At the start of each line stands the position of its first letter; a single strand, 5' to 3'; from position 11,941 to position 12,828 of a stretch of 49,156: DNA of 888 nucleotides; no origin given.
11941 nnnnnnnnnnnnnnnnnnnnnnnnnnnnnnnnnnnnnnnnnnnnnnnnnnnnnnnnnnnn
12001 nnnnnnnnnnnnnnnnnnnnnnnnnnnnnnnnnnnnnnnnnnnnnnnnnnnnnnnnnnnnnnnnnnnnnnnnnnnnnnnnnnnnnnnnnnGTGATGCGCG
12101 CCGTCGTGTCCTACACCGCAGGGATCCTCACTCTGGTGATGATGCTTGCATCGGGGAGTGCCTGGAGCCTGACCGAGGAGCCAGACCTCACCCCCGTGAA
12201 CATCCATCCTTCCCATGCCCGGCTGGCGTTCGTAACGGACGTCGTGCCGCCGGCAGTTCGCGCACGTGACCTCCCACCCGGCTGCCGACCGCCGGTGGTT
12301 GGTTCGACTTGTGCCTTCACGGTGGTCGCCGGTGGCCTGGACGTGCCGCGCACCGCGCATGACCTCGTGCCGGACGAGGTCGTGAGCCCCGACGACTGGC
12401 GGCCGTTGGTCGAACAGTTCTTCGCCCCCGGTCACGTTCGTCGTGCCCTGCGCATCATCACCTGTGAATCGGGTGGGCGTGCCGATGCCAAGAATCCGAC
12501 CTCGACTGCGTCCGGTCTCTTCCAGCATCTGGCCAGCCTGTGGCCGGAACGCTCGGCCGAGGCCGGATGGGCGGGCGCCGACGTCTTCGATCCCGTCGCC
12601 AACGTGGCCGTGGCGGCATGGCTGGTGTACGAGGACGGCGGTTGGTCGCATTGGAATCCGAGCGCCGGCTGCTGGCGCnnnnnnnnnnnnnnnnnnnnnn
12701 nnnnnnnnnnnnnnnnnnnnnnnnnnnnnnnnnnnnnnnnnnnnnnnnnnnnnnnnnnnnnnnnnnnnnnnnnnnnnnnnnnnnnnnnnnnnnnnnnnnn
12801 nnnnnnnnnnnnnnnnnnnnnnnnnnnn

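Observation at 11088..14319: Two paralogous single-pass membrane proteins of unrecognised family bracket a secreted lytic-transglycosylase-like gene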

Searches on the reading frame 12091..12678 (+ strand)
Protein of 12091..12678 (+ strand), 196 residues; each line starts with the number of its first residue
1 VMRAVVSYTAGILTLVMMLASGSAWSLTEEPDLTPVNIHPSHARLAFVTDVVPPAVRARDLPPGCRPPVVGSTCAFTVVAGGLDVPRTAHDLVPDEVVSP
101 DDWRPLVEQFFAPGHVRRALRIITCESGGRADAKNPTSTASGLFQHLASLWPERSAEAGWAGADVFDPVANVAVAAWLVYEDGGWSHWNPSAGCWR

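Call 3: search_protein_families(library=pfam, proteins=[window:12091-12678:+], max_evalue=1)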
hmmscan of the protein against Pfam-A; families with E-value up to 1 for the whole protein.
window:12091-12678:+ (196 aa): 4 families
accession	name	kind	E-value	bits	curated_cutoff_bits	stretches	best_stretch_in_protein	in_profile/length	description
PF01464.25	SLT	-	0.00059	19.8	21.3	1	120-179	18-76/117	Transglycosylase SLT domain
PF06737.19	Transglycosylas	-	0.00085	20.4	27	1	122-189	10-75/77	Transglycosylase-like domain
PF11826.13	RctB_central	-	0.18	11.4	27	1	82-131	6-56/329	Vibrionales, replication initiator protein RctB, central region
PF01578.25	Cytochrom_C_asm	-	0.26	11.4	29.9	1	156-180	144-168/212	Cytochrome C assembly protein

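Call 4: search_protein_families(library=ncbifam, proteins=[window:12091-12678:+], max_evalue=1)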
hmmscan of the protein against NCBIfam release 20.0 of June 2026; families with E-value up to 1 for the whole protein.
window:12091-12678:+ (196 aa): 1 family
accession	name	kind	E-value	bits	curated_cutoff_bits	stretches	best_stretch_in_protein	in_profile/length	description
NF052397.1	AggPromo_Cterm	subfamily_domain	0.00059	20.2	40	1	121-151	7-37/80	aggregation-promoting factor C-terminal-like domain-containing protein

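Call 8: search_solved_structures(query=window:12091-12678:+, max_evalue=1, show_alignments=2)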
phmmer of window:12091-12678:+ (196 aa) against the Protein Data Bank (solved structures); distinct sequences matched with E-value up to 1: 4.
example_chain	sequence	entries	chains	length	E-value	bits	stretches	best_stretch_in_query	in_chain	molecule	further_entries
2ns0_A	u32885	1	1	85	0.22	14.5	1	91-134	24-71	Hypothetical protein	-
5tbf_A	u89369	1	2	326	0.5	13.4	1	82-133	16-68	Translation elongation factor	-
5ubf_A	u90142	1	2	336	0.54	13.2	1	82-133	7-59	RctB replication initiator protein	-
3g26_A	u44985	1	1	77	0.68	12.9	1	40-71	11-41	Gag polyprotein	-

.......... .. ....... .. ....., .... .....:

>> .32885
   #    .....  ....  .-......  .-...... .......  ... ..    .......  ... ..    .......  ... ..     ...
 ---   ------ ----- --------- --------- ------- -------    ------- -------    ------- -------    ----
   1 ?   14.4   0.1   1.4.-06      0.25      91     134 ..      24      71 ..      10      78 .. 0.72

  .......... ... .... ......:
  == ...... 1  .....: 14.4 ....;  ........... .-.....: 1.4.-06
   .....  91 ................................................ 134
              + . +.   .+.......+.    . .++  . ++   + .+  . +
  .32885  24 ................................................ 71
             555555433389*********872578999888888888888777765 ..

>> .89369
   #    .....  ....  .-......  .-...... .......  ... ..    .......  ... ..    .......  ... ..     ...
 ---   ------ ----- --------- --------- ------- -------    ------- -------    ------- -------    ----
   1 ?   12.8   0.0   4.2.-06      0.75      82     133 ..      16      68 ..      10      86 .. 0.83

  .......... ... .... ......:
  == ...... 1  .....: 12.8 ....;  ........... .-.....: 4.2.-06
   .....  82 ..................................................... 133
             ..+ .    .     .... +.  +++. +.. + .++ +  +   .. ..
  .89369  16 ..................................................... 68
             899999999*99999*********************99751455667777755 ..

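Call 22: search_solved_structures(query=A2, max_evalue=1, show_alignments=3)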
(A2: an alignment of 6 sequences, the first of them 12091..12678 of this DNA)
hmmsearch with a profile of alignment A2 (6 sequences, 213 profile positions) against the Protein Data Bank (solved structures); distinct sequences matched with E-value up to 1: 4.
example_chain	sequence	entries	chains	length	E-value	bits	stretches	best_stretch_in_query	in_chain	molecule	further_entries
9xps_S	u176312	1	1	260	0.46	13.4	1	137-186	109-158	Endolysin gp144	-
3bkh_A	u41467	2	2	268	0.48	13.3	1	137-186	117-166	lytic transglycosylase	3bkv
3k41_A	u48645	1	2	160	0.74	12.7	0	132-171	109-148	Cation-dependent mannose-6-phosphate receptor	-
3k42_A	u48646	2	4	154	0.77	12.6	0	132-169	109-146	Cation-dependent mannose-6-phosphate receptor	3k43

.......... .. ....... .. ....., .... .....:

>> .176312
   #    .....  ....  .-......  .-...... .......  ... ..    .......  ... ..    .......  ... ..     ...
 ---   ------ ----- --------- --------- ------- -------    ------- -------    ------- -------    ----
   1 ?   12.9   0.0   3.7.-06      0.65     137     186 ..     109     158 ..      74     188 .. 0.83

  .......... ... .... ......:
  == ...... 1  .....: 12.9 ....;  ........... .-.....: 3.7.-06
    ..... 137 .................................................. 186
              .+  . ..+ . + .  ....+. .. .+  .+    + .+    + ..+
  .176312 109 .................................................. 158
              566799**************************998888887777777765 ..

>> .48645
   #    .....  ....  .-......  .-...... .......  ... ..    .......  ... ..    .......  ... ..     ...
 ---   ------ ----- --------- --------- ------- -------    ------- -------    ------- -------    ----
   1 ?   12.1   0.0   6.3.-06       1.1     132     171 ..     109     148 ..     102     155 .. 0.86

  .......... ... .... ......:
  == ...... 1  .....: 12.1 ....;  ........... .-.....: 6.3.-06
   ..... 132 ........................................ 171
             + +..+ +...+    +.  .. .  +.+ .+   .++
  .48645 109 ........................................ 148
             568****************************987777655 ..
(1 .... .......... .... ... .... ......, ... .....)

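Call 24: find_homologous_proteins(query=window:12091-12678:+)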
Query window:12091-12678:+ (196 aa): 305 proteins with E <= 0.001 among 834 candidates; the best 120 are listed.
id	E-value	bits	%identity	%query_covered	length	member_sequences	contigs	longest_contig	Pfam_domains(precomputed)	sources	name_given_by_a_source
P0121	8.8e-128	442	99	99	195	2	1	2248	-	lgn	-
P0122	1.9e-105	369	86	99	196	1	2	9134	-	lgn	-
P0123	3.9e-104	365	81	99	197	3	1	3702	-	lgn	-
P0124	1.9e-102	359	81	99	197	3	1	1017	-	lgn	-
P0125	1.0e-100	354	81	99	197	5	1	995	-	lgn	-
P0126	1.1e-99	350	79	99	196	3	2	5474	-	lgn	-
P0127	2.4e-99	349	79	99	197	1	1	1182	-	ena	-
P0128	4.3e-97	342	78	99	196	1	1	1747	-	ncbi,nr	ncbi:MAG: hypothetical protein R3246_12850 [Acidimicrobiia bacterium]|nr:hypothetical protein [Acidi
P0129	6.6e-92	325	74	99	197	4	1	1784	-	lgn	-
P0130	1.7e-89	317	73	99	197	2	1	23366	-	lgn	-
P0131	3.5e-89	316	73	99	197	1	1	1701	-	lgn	-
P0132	8.4e-87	308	72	99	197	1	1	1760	PF01464.26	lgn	-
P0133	5.2e-86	306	69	99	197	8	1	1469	-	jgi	jgi:hypothetical protein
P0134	1.3e-84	301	70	99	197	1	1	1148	-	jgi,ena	-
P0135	1.7e-84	301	69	99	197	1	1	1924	PF01464.26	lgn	-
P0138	3.7e-83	296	69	99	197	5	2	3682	PF01464.26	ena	-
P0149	1.8e-78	281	65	99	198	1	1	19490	PF01464.26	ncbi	-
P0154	9.0e-75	269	65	99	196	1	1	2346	PF01464.26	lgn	-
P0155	1.1e-74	269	65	99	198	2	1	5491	PF01464.26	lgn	-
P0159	7.7e-73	263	65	99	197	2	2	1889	PF01464.26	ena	-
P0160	1.7e-72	262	60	99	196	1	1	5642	PF01464.26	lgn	-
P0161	2.1e-72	261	62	99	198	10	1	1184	PF01464.26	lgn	-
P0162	4.0e-71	257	63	99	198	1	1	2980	PF01464.26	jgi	jgi:hypothetical protein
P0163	3.0e-69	251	60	99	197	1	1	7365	PF01464.26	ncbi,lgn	-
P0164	5.4e-69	250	59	99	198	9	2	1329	PF01464.26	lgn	-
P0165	9.9e-68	246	61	99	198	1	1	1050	PF01464.26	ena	-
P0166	9.3e-67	243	61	99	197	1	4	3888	PF01464.26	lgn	-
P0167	4.1e-65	238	60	99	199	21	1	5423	PF01464.26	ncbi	-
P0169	3.0e-62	228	70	67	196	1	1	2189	PF01464.26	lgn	-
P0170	3.5e-62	228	58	99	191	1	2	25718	PF01464.26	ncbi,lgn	-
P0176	3.0e-58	215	50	99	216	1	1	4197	PF01464.26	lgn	-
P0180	1.7e-57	213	58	86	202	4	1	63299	PF18896.6,PF01464.26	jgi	-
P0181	3.7e-57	212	59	86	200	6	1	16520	PF18896.6,PF01464.26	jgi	-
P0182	4.9e-57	211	56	99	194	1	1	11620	PF01464.26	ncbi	-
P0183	6.6e-57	211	66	68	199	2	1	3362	PF18896.6,PF01464.26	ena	-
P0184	2.7e-56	209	56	99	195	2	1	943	PF01464.26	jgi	jgi:hypothetical protein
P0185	4.6e-56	208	50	99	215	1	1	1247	PF01464.26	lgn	-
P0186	8.3e-56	207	57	85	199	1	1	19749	PF18896.6,PF01464.26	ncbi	-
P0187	1.9e-54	203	54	99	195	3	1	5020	PF01464.26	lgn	-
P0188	2.2e-54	202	56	99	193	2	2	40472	PF01464.26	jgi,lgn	jgi:hypothetical protein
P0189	2.4e-54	202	53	99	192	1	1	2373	PF01464.26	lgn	-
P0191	4.4e-54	201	52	99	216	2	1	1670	PF01464.26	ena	-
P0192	7.9e-54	201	55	99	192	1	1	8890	PF01464.26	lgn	-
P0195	1.2e-53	200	54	99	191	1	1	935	PF01464.26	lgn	-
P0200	2.7e-53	199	51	99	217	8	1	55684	PF01464.26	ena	-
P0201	3.3e-53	199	52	99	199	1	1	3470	PF18896.6,PF01464.26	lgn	-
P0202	1.1e-52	197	50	99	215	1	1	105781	PF01464.26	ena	-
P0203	2.4e-52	196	49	99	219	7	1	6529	PF01464.26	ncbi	ncbi:MAG TPA: transglycosylase SLT domain-containing protein [Acidimicrobiia bacterium]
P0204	4.6e-52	195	48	99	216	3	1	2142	PF18896.6,PF01464.26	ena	-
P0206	1.6e-51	193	50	99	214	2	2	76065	PF18896.6,PF01464.26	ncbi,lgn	-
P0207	1.8e-51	193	50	99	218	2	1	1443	PF18896.6,PF01464.26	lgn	-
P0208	2.3e-51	193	49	99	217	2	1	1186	PF01464.26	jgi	jgi:hypothetical protein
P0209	2.3e-51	193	50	99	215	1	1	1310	PF01464.26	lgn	-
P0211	1.3e-50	190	51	99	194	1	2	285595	PF01464.26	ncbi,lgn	-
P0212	1.8e-50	190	50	99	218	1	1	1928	PF01464.26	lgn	-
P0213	3.8e-50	189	49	99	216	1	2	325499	PF18896.6,PF01464.26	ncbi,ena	-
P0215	1.4e-48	184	50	99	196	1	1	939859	PF01464.26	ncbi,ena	-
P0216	2.9e-48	182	52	89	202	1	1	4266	PF01464.26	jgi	jgi:hypothetical protein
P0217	5.6e-48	182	49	99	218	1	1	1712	PF01464.26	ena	-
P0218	1.9e-47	180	49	99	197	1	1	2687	PF01464.26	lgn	-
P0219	1.9e-47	180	51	89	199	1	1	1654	PF18896.6,PF01464.26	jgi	jgi:hypothetical protein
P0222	8.0e-47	178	51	89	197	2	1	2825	PF01464.26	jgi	jgi:hypothetical protein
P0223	8.3e-47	178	50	89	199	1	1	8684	PF01464.26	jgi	jgi:hypothetical protein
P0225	1.8e-46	177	51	89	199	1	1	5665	PF18896.6,PF01464.26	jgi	jgi:hypothetical protein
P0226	8.1e-46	174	63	67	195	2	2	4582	PF01464.26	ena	-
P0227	2.1e-45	173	62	67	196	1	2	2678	PF01464.26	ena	-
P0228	3.4e-45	172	62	67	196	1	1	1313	PF01464.26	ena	-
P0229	3.9e-45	172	62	67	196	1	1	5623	PF01464.26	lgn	-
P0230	4.8e-45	172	48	99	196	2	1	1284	PF01464.26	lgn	-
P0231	5.4e-45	172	62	67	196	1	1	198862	PF01464.26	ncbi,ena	-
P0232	6.3e-45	172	62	67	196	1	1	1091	PF01464.26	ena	-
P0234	2.8e-44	169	60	71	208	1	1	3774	PF01464.26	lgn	-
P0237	1.7e-43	167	48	99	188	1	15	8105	PF01464.26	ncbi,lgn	-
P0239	5.3e-43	165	70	53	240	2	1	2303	PF01464.26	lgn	-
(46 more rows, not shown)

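Call 25: find_encoding_contigs(protein=P0215, flank=5000, max_places=1)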
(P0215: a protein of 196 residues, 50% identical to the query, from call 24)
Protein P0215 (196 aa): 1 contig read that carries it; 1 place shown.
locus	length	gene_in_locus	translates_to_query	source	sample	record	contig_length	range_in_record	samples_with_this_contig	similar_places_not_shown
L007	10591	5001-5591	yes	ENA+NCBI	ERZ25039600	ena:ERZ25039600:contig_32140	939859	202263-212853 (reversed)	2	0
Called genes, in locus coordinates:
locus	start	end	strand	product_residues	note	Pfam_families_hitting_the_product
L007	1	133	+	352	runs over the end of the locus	PF13384:HTH_23, PF13518:HTH_28, PF13551:HTH_29, PF13565:HTH_32, PF13358:DDE_3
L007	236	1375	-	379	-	-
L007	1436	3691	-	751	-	PF00271:Helicase_C, PF04408:WHD_HA2, PF08482:HrpB_C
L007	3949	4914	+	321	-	-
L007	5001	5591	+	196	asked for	PF01464:SLT (weak)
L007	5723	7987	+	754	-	-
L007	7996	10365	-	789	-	PF03636:Glyco_hydro_65N, PF03632:Glyco_hydro_65m, PF03633:Glyco_hydro_65C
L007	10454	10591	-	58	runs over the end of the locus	-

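Call 26: find_encoding_contigs(protein=P0231, flank=5000, max_places=1)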
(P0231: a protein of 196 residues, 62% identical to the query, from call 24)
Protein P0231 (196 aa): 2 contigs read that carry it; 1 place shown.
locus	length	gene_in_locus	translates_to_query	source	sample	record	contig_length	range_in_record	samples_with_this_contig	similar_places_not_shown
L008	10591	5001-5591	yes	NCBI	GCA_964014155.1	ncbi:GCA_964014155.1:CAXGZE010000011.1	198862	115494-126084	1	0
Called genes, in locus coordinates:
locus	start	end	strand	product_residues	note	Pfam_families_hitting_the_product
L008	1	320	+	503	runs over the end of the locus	PF01336:tRNA_anti-codon, PF00152:tRNA-synt_2, PF01409:tRNA-synt_2d (faint)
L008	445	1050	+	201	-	PF17892:Cadherin_5 (faint), PF17963:Big_9 (weak), PF17803:Cadherin_4 (weak), PF05345:He_PIG (weak), PF17963:Big_9 (weak)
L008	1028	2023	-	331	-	PF00348:polyprenyl_synt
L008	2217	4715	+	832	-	PF02861:Clp_N, PF05621:TniB, PF00004:AAA, PF17871:AAA_lid_9, PF02151:UVR, PF00004:AAA, PF07724:AAA_2, PF07728:AAA_5, +7 more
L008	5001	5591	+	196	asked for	PF01464:SLT (faint)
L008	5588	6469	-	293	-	PF12773:DZR (faint), PF13248:Zn_ribbon_3 (faint), PF25302:NADase_transloc (weak), PF00754:F5_F8_type_C (weak)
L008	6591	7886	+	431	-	PF18073:Zn_ribbon_LapB, PF03796:DnaB_C (weak), PF06745:ATPase, PF13481:AAA_25, PF23442:DUF7125 (weak), PF25199:nSTAND_NTPase5 (faint), PF13401:AAA_22 (weak), PF13604:AAA_30 (faint)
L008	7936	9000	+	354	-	PF02457:DAC, PF10635:DisA-linker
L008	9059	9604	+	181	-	PF02559:CarD_TRCF_RID, PF21095:CarD_C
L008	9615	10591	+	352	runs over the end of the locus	PF01938:TRAM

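Call 27: find_encoding_contigs(protein=P0211, flank=5000, max_places=1)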
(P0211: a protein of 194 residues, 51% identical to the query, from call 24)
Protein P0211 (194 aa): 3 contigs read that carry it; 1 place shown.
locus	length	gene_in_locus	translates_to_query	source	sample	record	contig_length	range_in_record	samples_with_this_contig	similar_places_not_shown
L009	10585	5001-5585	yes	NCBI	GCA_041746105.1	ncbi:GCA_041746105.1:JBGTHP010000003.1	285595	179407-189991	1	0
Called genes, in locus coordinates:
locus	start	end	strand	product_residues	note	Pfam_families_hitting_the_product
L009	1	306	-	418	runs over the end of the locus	PF00202:Aminotran_3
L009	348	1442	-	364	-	-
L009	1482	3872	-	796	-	PF00270:DEAD, PF00271:Helicase_C, PF04408:WHD_HA2 (weak), PF08482:HrpB_C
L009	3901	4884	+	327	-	-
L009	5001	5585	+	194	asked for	PF01464:SLT (weak)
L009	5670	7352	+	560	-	-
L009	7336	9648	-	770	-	PF03636:Glyco_hydro_65N, PF03632:Glyco_hydro_65m, PF03633:Glyco_hydro_65C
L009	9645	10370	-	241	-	PF00702:Hydrolase, PF13419:HAD_2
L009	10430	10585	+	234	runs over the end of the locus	PF00072:Response_reg, PF00486:Trans_reg_C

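Call 77: search_protein_families(library=phrogs, proteins=[window:12091-12678:+], max_evalue=0.01)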
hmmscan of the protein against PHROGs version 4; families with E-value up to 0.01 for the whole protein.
window:12091-12678:+ (196 aa): 5 families
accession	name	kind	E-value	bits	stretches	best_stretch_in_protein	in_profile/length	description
phrog_3201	-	tail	4.3e-07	28.9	1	118-171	2038-2096/2408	tail fiber protein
phrog_4067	-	other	0.0001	21.8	1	117-178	686-752/980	transglycosylase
phrog_13339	-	tail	0.0015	16.7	1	122-152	1958-1988/2156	tail length tape measure protein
phrog_3310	-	other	0.0018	18.9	1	114-155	158-199/231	transglycosylase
phrog_6090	-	tail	0.0044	15.6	1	116-155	1485-1531/1853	tail length tape measure protein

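Call 78: search_protein_families(library=padloc, proteins=[window:12091-12678:+], max_evalue=0.01)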
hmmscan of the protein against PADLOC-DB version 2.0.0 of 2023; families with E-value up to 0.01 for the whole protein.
window:12091-12678:+ (196 aa): 0 families
